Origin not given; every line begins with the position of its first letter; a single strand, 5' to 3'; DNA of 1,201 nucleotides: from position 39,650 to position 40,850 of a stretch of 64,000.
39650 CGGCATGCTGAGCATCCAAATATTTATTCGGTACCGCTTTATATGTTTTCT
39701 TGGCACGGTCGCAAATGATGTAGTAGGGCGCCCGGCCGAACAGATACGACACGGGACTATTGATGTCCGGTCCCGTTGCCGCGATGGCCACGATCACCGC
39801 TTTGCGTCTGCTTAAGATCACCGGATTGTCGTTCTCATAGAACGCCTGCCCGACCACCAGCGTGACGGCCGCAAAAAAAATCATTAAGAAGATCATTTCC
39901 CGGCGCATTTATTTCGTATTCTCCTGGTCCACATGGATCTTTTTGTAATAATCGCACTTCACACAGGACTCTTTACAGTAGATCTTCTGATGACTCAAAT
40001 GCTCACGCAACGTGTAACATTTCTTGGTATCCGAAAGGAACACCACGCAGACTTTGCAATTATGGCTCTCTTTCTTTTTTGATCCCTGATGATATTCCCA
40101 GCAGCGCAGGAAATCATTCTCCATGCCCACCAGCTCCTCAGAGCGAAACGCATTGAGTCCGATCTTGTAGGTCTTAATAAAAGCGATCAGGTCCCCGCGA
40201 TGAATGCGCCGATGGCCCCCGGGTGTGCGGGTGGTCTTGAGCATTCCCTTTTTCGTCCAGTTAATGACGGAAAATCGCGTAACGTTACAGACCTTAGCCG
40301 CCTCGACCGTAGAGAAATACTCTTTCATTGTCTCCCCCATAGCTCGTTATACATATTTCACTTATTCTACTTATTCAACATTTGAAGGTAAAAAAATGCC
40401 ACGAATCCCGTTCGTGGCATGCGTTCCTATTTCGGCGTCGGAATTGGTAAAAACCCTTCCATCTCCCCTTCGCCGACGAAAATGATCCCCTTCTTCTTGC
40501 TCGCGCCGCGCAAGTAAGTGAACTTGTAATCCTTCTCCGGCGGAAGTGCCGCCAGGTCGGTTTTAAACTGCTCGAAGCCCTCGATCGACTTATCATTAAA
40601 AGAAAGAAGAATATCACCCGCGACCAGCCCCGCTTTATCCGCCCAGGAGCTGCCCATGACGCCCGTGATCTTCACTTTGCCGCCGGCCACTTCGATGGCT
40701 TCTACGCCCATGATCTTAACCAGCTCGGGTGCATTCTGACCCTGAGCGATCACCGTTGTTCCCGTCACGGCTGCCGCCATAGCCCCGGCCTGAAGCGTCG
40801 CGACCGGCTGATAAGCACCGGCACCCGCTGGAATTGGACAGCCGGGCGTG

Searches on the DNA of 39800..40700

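Call 87: search_rna_families(source=window, start=39800, end=40700, threshold=evalue, max_evalue=1)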
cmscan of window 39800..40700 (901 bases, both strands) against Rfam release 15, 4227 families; matches with E-value up to 1: 0.
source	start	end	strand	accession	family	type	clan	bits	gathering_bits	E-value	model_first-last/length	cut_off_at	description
